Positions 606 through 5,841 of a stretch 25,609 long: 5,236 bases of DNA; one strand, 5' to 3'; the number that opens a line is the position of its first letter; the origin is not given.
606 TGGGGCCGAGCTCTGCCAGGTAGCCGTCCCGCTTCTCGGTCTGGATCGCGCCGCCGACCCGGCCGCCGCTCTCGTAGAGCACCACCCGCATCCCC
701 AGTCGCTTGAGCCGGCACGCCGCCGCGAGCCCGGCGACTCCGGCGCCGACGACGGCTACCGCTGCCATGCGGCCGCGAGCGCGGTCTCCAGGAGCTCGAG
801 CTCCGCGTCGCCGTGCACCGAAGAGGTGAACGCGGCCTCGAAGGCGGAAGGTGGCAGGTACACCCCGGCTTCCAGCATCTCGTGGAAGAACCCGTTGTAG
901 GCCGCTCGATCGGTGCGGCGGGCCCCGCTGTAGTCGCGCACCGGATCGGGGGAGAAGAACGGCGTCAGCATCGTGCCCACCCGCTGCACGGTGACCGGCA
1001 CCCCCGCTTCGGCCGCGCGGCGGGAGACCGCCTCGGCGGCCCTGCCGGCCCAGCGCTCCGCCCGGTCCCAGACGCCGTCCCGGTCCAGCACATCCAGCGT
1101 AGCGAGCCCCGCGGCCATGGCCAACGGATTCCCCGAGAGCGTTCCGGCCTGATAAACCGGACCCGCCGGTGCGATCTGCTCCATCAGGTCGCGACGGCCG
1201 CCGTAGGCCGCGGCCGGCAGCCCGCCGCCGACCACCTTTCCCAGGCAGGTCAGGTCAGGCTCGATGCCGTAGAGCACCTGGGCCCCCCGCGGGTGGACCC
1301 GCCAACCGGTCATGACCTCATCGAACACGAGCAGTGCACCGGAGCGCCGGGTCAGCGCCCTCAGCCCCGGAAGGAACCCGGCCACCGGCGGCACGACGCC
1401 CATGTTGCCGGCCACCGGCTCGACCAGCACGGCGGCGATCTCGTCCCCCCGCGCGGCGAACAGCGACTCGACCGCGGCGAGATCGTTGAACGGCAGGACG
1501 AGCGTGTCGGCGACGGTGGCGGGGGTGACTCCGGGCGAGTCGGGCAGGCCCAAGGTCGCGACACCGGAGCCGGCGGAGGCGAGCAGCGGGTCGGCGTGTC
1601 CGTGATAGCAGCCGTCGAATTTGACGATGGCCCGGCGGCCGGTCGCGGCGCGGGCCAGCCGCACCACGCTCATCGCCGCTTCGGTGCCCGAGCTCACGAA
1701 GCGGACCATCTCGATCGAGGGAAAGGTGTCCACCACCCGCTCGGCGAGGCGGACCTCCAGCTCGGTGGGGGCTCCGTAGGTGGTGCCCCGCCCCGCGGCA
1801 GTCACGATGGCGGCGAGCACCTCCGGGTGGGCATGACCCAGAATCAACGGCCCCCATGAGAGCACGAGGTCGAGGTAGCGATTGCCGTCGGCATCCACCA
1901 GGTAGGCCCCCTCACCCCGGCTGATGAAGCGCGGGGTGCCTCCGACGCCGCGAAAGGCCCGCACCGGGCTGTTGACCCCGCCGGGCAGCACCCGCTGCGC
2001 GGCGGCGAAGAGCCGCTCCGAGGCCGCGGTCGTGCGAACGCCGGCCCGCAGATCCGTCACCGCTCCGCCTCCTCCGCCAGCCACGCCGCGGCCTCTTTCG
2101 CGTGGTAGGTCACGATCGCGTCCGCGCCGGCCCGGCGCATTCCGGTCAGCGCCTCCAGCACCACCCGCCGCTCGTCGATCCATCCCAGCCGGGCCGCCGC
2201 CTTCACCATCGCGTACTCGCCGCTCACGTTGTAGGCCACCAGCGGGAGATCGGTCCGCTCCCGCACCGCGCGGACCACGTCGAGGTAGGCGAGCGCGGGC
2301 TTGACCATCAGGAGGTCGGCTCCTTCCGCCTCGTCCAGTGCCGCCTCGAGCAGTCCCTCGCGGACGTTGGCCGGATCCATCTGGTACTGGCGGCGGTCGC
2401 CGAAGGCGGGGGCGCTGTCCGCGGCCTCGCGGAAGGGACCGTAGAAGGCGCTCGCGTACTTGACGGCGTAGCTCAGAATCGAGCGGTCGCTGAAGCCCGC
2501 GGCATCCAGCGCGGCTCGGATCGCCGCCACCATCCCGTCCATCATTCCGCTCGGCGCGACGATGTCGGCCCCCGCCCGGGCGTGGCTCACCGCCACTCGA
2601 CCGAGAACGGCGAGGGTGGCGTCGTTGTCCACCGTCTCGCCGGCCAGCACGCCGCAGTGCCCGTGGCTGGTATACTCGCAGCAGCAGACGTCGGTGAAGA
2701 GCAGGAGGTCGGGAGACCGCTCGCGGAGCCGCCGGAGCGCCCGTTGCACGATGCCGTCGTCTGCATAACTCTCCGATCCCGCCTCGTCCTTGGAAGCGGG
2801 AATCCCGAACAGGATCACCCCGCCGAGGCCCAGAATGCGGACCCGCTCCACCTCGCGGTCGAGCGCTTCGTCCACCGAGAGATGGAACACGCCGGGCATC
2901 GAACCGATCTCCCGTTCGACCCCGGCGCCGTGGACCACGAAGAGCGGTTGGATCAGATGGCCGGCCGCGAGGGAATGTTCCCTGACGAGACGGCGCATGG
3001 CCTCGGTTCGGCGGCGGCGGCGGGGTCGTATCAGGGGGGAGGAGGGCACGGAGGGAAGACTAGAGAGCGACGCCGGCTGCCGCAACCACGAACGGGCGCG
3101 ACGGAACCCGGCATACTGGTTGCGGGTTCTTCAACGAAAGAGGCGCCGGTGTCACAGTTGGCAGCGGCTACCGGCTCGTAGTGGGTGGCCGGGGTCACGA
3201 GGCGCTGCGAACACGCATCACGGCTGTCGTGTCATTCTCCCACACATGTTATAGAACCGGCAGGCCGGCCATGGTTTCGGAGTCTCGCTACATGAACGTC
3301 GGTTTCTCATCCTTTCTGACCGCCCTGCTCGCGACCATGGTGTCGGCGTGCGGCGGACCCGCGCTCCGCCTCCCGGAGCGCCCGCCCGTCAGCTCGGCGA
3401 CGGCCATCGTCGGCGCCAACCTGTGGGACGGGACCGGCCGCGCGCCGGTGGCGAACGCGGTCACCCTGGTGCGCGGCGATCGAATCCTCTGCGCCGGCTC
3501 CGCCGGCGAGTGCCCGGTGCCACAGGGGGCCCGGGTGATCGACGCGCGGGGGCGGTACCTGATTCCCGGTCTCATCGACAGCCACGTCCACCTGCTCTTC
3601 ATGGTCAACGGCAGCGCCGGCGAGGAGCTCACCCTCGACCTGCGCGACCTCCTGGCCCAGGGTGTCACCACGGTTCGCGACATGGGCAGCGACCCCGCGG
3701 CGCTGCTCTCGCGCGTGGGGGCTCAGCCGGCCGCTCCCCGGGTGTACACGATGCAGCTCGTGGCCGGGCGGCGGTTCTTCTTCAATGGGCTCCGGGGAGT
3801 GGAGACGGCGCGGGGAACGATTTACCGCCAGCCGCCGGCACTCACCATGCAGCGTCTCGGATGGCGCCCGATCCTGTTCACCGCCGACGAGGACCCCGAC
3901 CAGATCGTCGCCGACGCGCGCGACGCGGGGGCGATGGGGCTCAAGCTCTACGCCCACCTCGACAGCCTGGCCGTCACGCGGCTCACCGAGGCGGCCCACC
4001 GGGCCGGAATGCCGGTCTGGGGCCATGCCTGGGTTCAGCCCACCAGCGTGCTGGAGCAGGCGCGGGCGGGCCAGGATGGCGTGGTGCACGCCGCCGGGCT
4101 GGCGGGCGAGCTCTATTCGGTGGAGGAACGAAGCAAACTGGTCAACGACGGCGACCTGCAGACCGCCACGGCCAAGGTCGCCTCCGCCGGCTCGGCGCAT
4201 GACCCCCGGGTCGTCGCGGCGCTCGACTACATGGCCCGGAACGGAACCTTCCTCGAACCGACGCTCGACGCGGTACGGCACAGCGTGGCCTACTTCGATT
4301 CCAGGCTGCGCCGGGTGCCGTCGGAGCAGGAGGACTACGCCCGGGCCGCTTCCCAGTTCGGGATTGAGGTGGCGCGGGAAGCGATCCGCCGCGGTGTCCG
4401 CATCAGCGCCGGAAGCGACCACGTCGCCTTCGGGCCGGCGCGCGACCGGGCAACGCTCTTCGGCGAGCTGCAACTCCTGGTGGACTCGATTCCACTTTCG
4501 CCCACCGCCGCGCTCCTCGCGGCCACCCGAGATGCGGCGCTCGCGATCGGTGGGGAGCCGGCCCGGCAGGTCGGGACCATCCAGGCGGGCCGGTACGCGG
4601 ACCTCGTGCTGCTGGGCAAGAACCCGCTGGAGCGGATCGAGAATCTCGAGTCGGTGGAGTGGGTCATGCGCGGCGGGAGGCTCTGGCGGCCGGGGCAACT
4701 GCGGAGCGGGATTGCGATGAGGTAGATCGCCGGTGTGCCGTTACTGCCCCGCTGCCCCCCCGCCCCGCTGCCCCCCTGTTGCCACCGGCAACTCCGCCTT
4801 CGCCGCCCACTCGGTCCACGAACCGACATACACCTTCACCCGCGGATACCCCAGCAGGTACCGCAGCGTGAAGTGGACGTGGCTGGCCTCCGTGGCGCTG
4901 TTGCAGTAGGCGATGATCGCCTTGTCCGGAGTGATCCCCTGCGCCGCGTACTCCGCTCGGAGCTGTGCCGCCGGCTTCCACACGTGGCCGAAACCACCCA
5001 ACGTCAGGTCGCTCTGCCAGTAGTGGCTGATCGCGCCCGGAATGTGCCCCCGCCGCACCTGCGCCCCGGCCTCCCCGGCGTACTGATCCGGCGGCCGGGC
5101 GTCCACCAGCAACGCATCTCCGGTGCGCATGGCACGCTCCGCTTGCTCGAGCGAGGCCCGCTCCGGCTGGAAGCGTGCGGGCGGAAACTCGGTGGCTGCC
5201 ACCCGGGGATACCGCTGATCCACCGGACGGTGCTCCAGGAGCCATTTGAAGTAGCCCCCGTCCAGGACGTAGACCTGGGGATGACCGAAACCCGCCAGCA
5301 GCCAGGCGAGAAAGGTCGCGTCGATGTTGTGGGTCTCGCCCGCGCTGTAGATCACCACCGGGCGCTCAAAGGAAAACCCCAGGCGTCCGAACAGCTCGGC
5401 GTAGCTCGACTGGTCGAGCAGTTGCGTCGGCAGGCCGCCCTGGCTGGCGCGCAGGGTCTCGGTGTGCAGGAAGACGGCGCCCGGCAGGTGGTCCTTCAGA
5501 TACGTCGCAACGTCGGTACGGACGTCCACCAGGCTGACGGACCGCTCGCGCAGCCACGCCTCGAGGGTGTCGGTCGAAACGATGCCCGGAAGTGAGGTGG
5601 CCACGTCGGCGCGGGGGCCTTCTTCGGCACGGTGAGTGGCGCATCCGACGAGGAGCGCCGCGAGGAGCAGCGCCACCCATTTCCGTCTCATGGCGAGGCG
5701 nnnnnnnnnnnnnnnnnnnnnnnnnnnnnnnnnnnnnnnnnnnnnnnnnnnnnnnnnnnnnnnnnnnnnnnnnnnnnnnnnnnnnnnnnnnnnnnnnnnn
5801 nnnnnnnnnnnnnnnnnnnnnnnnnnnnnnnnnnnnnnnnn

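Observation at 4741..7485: Orphan exported SoxYZ-metallohydrolase-rhodanese module without Sox oxidation enzymes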

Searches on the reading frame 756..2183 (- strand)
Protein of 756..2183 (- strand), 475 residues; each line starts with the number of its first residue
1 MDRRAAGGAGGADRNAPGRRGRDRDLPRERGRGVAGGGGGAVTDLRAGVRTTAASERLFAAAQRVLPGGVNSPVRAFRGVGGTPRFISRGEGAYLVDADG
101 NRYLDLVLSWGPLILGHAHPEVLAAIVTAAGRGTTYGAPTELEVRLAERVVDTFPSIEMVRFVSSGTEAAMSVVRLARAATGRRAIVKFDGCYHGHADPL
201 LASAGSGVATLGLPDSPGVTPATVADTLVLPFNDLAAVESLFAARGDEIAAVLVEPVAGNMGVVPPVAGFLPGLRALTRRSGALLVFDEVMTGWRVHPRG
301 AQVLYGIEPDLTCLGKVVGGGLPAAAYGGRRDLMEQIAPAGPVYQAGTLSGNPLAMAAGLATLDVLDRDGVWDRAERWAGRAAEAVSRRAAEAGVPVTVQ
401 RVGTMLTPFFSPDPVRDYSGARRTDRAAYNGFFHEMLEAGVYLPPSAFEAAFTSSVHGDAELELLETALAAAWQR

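Call 42: search_protein_families(library=pfam, proteins=[window:756-2183:-], max_evalue=0.0001)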
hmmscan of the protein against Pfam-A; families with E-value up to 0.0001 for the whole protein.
window:756-2183:- (475 aa): 1 family
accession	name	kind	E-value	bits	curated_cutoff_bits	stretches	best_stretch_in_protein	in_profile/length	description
PF00202.27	Aminotran_3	-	2.7e-75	254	30.5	1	83-443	9-371/403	Aminotransferase class-III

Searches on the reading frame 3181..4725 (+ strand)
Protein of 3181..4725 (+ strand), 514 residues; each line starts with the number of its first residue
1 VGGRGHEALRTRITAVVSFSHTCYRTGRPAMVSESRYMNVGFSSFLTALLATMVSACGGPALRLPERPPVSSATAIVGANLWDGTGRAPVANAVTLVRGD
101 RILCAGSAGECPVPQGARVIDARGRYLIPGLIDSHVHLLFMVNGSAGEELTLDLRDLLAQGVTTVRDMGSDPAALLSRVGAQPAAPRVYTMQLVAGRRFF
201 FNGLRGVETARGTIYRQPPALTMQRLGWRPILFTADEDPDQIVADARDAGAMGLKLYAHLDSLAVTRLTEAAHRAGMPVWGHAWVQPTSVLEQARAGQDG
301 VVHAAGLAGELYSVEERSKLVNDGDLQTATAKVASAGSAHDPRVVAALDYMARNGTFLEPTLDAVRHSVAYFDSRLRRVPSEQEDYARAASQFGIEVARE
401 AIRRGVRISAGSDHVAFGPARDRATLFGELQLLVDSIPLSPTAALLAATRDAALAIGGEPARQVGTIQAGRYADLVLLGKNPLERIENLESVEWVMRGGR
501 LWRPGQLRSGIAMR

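Call 3: search_protein_families(library=pfam, proteins=[window:3181-4725:+], max_evalue=0.01)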
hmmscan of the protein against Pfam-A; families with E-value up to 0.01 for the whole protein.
window:3181-4725:+ (514 aa): 2 families
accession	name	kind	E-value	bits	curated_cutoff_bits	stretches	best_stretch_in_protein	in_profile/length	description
PF01979.26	Amidohydro_1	-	6e-22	78.8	25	1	126-500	1-343/345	Amidohydrolase family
PF07969.17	Amidohydro_3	-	2.3e-13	50.9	29.7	2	118-140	1-23/472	Amidohydrolase family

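Call 4: search_protein_families(library=ncbifam, proteins=[window:3181-4725:+], max_evalue=0.01)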
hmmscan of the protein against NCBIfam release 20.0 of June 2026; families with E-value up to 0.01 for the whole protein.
window:3181-4725:+ (514 aa): 37 families (the best 25 are shown)
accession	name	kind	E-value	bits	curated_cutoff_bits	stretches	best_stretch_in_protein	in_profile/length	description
NF051886.1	XaaProDiPepCaul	equivalog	1.7e-25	89.9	500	2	379-502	281-397/398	Xaa-Pro dipeptidase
TIGR01224.1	hutI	equivalog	1.1e-14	54.1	298.15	2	92-143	3-54/377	imidazolonepropionase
NF006689.0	PRK09237.1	equivalog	2e-09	36.5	371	1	109-176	37-100/383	amidohydrolase/deacetylase family metallohydrolase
NF009060.0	PRK12394.1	equivalog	1.1e-08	34.3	442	1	85-171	16-94/381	metallo-dependent hydrolase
NF006056.0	PRK08204.1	subfamily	5.6e-08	32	391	1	96-138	28-67/449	hypothetical protein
NF006679.0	PRK09228.1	subfamily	8.6e-08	31.3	351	1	94-150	33-92/433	guanine deaminase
NF006055.0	PRK08203.1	equivalog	4.1e-07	28.9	532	1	88-141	22-74/455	8-oxoguanine deaminase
NF004636.0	PRK05985.1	subfamily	3e-06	26.3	408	1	96-139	21-62/398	amidohydrolase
NF005557.0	PRK07228.1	equivalog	4.4e-06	25.7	522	1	92-145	21-73/445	5'-deoxyadenosine deaminase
TIGR02967.1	guan_deamin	equivalog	1.7e-05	24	375.4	1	113-139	29-55/401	guanine deaminase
TIGR02033.1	D-hydantoinase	equivalog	1.7e-05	24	393.25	1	111-171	33-94/454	dihydropyrimidinase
NF002668.0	PRK02382.1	equivalog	2.3e-05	23.3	452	1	115-168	34-86/436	dihydroorotase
NF058538.1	ergo_util_ErtD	equivalog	3.3e-05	22.9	600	1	97-176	23-96/446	hydantoin-5-propionate amidohydrolase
NF004839.0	PRK06189.1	equivalog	6.3e-05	21.8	631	1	116-169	41-93/451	allantoinase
TIGR02318.1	phosphono_phnM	equivalog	9.1e-05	21.5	390.55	0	116-136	35-55/376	phosphonate metabolism protein PhnM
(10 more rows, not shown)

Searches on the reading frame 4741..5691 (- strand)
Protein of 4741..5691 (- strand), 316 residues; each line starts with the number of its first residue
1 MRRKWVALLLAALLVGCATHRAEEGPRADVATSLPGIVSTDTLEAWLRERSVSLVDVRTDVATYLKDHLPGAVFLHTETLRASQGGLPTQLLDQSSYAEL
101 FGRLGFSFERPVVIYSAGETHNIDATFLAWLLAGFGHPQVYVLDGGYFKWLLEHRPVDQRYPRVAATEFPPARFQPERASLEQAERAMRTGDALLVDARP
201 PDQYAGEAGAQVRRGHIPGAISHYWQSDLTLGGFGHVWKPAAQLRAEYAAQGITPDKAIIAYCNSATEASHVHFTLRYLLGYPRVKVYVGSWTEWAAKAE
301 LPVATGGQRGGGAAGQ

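Call 3: search_protein_families(library=pfam, proteins=[window:4741-5691:-], max_evalue=0.01)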
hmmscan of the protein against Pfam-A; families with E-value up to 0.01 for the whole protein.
window:4741-5691:- (316 aa): 1 family
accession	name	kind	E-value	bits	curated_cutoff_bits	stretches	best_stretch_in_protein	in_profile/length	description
PF00581.25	Rhodanese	-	1.2e-31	109.6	22.2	2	181-298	2-102/102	Rhodanese-like domain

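Call 4: search_protein_families(library=ncbifam, proteins=[window:4741-5691:-], max_evalue=0.01)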
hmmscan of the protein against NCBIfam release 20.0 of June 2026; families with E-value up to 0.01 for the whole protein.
window:4741-5691:- (316 aa): 6 families
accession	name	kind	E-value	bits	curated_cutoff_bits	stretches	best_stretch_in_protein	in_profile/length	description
NF008557.0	PRK11493.1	equivalog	1.2e-35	123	250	1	58-305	36-279/281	3-mercaptopyruvate sulfurtransferase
NF040901.1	SeO3_TeO2_ExtH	equivalog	4.3e-14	52.3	200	1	227-302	275-353/430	selenite/tellurite reduction operon rhodanese-like protein ExtH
NF041203.1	rhodanese_LYCAU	equivalog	1.4e-10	40.9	115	1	247-303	67-123/126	rhodanese-related (seleno)protein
NF001195.0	PRK00162.1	equivalog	8.5e-07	29.2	102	0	43-81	12-49/108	thiosulfate sulfurtransferase GlpE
NF006444.0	PRK08762.1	equivalog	0.00058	18.6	449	0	241-299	54-111/387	molybdopterin-synthase adenylyltransferase MoeB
NF008750.0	PRK11784.1-2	equivalog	0.002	17.3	241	0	43-73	7-36/346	tRNA 2-selenouridine(34) synthase MnmH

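Call 16: search_solved_structures(query=window:4741-5691:-, max_evalue=0.001, show_alignments=1)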
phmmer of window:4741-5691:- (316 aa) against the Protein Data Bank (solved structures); distinct sequences matched with E-value up to 0.001: 31.
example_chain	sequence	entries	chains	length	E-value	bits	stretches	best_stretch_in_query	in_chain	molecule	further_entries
1uar_A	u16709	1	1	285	8e-40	140.4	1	37-306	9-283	Rhodanese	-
8k55_A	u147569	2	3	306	3.8e-34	121.8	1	36-312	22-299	sulfur transferase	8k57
1e0c_A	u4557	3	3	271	2.3e-32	115.9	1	31-303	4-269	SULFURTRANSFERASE | PUTATIVE THIOSULFATE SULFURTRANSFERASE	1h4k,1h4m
3hwi_A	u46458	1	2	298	3.5e-32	115.3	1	36-306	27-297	Thiosulfate sulfurtransferase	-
3aax_A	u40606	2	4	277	5.1e-32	114.8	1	37-306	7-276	Putative thiosulfate sulfurtransferase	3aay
3p3a_A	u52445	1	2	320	9e-30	107.4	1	36-310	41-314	Thiosulfate sulfurtransferase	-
1urh_A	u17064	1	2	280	2.7e-29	105.8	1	59-304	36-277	3-MERCAPTOPYRUVATE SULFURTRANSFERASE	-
1boh_A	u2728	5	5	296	8e-28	101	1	62-306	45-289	RHODANESE | CARBOXYMETHYLATED RHODANESE | SULFUR-SUBSTITUTED RHODANESE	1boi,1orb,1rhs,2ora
8q5z_A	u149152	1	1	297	8.1e-28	101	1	62-306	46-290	Thiosulfate sulfurtransferase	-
3hzu_A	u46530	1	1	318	1.1e-27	100.5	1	34-310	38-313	Thiosulfate sulfurtransferase sseA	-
1rhd_A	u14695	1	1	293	1.5e-27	100.1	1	62-300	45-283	RHODANESE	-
8agf_A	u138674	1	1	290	1.7e-27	99.9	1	62-299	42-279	Thiosulfate sulfurtransferase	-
1dp2_A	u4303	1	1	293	2.2e-27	99.6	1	62-300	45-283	RHODANESE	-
3olh_A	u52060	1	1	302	1e-24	90.8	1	65-299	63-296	3-mercaptopyruvate sulfurtransferase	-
4jgt_A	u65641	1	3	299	1.3e-24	90.4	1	65-299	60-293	3-mercaptopyruvate sulfurtransferase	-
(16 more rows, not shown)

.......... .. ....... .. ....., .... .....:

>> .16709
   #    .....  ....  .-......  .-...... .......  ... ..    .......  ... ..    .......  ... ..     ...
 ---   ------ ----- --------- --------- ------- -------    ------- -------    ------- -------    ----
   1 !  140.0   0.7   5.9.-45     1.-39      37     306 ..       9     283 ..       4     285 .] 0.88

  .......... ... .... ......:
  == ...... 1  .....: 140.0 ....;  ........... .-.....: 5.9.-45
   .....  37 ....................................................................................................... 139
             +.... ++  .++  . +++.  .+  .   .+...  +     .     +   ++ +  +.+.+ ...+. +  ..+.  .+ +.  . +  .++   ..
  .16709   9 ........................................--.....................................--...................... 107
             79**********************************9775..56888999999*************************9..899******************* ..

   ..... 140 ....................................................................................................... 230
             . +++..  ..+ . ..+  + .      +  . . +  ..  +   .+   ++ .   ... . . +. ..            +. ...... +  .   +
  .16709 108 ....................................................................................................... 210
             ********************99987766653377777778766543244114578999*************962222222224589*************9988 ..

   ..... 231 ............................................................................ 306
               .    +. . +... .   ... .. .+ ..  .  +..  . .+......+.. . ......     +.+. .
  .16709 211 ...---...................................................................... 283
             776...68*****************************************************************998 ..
